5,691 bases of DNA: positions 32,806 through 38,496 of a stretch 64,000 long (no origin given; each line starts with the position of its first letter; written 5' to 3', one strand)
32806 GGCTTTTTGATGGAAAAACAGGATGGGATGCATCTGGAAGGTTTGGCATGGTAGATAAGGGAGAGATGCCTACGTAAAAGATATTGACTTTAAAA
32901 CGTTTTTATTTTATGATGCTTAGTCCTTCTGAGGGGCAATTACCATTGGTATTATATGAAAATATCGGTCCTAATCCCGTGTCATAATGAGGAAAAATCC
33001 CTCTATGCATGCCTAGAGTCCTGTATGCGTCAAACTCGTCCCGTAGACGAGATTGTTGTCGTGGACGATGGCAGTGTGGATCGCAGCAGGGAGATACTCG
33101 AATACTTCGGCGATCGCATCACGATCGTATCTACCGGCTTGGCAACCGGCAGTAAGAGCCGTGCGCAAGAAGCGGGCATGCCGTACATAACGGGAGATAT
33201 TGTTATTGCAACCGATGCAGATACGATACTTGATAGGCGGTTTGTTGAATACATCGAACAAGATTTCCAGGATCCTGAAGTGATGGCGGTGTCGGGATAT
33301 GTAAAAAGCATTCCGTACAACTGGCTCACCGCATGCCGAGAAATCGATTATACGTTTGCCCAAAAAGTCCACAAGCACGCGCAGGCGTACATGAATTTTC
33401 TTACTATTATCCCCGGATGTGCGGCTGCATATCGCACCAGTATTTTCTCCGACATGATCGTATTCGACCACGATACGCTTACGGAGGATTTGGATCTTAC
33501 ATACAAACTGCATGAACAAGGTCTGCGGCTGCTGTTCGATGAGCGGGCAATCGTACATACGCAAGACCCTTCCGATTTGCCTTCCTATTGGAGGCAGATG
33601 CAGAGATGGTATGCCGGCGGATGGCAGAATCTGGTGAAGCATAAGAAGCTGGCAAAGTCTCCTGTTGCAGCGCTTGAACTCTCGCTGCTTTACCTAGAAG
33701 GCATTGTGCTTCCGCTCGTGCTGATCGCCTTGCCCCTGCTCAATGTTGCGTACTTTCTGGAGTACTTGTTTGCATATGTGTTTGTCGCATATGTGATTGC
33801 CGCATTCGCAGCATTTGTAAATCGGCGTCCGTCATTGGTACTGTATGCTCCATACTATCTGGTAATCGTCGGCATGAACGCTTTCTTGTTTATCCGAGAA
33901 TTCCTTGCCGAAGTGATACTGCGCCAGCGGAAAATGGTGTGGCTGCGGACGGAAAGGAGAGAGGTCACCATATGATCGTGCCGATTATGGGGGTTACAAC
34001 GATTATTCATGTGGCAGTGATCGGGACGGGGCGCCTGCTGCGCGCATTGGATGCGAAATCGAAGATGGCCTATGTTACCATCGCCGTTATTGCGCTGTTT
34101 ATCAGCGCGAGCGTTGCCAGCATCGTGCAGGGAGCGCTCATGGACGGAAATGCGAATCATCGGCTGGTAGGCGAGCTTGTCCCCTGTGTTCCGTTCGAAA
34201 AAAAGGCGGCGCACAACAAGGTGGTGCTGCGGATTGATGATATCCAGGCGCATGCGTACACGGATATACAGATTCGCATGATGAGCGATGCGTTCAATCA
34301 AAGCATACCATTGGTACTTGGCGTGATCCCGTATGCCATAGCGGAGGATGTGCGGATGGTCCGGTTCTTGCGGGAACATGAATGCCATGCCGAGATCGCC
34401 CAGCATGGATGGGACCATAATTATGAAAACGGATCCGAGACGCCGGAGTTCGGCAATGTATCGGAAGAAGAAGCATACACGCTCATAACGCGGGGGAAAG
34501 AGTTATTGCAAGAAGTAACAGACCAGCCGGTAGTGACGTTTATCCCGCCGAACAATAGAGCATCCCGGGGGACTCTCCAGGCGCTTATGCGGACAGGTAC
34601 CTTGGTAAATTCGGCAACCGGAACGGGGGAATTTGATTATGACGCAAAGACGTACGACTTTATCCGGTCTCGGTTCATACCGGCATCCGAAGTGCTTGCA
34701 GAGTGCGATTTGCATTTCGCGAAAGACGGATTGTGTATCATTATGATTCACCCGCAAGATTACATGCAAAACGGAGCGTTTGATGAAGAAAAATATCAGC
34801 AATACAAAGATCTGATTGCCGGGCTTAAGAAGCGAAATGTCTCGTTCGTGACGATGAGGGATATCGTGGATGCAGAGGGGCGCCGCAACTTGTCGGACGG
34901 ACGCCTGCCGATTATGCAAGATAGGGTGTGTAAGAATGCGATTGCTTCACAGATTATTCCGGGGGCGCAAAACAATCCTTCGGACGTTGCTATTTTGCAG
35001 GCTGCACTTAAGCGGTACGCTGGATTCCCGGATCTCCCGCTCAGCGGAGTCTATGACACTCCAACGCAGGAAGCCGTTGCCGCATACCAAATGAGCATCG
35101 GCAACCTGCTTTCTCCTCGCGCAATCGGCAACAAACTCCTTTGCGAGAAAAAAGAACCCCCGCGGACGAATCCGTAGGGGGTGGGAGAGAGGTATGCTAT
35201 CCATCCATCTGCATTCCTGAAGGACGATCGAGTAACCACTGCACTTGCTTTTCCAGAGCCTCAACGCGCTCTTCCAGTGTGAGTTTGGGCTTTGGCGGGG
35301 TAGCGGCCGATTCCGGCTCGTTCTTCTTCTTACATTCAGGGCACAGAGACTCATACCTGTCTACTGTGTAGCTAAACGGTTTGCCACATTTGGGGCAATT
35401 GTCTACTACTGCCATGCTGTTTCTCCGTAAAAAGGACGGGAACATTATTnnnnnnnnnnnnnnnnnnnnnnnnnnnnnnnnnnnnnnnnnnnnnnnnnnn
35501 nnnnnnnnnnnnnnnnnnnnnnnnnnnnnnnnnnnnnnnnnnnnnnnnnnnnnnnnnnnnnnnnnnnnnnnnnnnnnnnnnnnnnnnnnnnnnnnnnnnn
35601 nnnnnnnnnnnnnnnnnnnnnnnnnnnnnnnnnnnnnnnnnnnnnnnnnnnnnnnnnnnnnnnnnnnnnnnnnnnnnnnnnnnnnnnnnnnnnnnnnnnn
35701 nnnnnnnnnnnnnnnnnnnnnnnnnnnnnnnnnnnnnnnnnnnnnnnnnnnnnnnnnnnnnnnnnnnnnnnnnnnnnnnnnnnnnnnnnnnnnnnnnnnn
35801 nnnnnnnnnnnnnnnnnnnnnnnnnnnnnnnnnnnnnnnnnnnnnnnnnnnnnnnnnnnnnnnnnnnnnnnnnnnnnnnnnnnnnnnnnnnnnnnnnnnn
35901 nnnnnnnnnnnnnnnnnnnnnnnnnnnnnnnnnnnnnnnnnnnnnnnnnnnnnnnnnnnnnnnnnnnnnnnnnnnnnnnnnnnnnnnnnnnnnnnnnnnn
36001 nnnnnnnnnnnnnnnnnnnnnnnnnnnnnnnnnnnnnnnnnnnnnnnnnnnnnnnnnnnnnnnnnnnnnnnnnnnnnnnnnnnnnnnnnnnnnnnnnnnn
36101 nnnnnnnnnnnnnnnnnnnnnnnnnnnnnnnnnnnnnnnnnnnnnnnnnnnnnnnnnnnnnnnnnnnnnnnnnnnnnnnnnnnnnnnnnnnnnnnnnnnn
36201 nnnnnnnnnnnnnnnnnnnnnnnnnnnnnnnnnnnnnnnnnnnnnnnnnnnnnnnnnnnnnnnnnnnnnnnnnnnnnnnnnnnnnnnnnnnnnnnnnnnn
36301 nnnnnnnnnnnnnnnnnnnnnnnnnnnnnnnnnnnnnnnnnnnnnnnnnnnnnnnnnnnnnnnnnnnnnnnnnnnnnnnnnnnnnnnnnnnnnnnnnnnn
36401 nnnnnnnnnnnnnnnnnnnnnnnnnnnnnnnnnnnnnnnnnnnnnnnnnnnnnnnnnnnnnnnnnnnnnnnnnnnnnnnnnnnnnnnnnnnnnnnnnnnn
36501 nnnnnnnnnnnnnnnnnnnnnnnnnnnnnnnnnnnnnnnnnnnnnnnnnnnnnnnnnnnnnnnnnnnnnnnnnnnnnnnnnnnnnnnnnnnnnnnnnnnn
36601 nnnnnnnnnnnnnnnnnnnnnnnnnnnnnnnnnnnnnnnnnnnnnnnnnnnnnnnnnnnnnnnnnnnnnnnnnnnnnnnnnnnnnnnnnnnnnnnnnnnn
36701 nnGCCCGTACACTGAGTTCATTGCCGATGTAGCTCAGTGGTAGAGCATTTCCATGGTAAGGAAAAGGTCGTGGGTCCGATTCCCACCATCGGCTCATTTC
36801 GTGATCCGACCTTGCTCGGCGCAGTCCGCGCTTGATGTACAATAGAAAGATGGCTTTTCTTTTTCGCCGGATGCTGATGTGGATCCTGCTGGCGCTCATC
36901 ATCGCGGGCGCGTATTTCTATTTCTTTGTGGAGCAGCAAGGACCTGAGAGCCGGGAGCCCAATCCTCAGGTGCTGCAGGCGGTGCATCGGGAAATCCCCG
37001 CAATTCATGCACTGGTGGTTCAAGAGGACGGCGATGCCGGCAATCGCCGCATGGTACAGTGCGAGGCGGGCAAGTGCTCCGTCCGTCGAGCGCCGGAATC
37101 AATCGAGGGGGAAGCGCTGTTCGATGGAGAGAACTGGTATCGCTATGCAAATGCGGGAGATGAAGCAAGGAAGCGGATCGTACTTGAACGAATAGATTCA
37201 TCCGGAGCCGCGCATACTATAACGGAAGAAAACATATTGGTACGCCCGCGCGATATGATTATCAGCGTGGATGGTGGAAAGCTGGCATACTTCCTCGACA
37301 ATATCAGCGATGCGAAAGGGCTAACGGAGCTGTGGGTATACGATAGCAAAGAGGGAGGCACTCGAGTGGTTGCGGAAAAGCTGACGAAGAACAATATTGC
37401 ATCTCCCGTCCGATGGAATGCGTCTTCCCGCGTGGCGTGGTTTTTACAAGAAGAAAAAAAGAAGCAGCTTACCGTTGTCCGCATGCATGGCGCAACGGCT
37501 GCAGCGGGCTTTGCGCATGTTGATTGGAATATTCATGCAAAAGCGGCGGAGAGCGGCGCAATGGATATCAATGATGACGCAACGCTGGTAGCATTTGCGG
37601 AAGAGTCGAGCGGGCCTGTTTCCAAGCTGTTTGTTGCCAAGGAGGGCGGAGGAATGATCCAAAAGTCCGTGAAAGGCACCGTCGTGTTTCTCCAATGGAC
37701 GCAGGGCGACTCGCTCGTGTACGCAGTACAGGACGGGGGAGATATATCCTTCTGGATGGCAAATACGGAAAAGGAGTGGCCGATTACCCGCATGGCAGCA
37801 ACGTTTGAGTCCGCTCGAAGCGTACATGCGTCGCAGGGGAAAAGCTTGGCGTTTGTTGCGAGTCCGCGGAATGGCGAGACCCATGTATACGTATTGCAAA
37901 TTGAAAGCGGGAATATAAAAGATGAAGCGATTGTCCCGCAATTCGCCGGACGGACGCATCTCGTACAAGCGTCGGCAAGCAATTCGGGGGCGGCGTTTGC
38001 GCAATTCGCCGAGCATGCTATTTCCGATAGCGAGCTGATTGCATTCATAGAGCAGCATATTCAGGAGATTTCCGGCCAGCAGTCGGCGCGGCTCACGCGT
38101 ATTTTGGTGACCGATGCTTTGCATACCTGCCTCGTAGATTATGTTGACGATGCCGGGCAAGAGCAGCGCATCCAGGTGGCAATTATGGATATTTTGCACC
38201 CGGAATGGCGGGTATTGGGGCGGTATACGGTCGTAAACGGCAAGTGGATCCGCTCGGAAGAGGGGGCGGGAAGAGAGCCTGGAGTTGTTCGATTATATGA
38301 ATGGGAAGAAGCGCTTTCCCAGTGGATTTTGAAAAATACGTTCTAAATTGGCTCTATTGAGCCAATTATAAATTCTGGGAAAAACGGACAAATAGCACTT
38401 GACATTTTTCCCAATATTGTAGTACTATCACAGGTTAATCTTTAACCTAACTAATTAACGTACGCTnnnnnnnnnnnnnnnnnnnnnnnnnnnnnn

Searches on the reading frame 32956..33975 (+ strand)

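Call 18: search_protein_families(library=pfam, proteins=[window:32956-33975:+], max_evalue=0.01)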
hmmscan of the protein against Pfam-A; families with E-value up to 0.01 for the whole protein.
window:32956-33975:+ (339 aa): 6 families
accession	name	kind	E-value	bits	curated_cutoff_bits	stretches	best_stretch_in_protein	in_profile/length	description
PF00535.33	Glycos_transf_2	-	5.5e-25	88.7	23.3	1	4-165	1-165/168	Glycosyl transferase family 2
PF13641.12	Glyco_tranf_2_3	-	3.6e-24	86.5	27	1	3-221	3-230/230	Glycosyltransferase like family 2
PF13632.12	Glyco_trans_2_3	-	3.3e-21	76.4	27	1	82-285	1-196/198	Glycosyl transferase family group 2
PF13506.12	Glyco_transf_21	-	4.9e-08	33.1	21.7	1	54-218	5-172/174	Glycosyl transferase family 21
PF13704.12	Glyco_tranf_2_4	-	0.00086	20.2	27.5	0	21-93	8-85/98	Glycosyl transferase family 2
PF03142.21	Chitin_synth_2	-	0.004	16.3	27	1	81-161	203-286/527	Chitin synthase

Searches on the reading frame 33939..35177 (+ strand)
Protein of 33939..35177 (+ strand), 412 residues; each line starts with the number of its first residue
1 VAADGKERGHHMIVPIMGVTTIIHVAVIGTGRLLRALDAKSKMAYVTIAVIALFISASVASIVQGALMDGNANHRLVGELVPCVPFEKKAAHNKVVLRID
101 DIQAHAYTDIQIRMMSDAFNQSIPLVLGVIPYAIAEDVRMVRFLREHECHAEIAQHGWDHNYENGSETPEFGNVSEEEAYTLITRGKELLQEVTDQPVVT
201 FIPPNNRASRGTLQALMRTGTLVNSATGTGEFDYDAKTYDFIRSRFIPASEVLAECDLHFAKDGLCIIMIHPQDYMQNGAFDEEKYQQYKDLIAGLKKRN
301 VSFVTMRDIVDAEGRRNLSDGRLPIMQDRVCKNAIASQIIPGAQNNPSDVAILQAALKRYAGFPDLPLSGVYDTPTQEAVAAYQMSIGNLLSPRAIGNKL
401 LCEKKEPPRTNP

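Call 18: search_protein_families(library=pfam, proteins=[window:33939-35177:+], max_evalue=0.01)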
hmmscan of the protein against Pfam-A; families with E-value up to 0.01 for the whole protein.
window:33939-35177:+ (412 aa): 3 families
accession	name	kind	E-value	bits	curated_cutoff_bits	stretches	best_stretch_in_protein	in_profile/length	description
PF10096.14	DUF2334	-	7.6e-17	62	26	1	95-281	2-191/203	Uncharacterized protein conserved in bacteria (DUF2334)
PF01471.23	PG_binding_1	-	4.6e-06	27.2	23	1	348-386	3-40/57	Putative peptidoglycan binding domain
PF01522.26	Polysacc_deac_1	-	1.2e-05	25.8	23.1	1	151-220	59-120/124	Polysaccharide deacetylase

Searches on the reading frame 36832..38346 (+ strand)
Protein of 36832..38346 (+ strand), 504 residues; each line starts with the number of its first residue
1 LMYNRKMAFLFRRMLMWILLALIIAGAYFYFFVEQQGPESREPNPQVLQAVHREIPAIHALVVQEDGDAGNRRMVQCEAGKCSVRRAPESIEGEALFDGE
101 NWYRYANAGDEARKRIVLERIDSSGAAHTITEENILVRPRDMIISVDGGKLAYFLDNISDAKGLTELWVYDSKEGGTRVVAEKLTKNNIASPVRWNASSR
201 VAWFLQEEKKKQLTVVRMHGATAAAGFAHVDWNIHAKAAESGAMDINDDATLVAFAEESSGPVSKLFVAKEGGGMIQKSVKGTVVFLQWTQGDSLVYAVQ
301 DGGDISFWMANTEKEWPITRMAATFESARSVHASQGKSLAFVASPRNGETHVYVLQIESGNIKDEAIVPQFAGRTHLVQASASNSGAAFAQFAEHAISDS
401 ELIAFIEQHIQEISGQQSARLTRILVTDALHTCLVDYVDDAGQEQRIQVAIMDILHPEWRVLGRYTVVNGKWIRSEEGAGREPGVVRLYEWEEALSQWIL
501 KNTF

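Call 3: search_protein_families(library=pfam, proteins=[window:36832-38346:+], max_evalue=1)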
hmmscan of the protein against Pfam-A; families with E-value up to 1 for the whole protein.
window:36832-38346:+ (504 aa): 0 families

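Call 4: search_protein_families(library=ncbifam, proteins=[window:36832-38346:+], max_evalue=1)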
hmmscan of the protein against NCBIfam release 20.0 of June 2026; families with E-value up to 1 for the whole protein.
window:36832-38346:+ (504 aa): 3 families
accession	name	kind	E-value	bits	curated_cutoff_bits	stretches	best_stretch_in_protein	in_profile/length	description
NF041554.1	SA1362_fam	subfamily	0.015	15.4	42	1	7-39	24-57/70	SA1362 family protein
NF008865.0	PRK11898.1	equivalog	0.034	13.3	219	1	307-365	116-172/284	prephenate dehydratase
TIGR04534.2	ELWxxDGT_rpt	domain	0.077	13.1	65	1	165-181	14-30/47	ELWxxDGT repeat protein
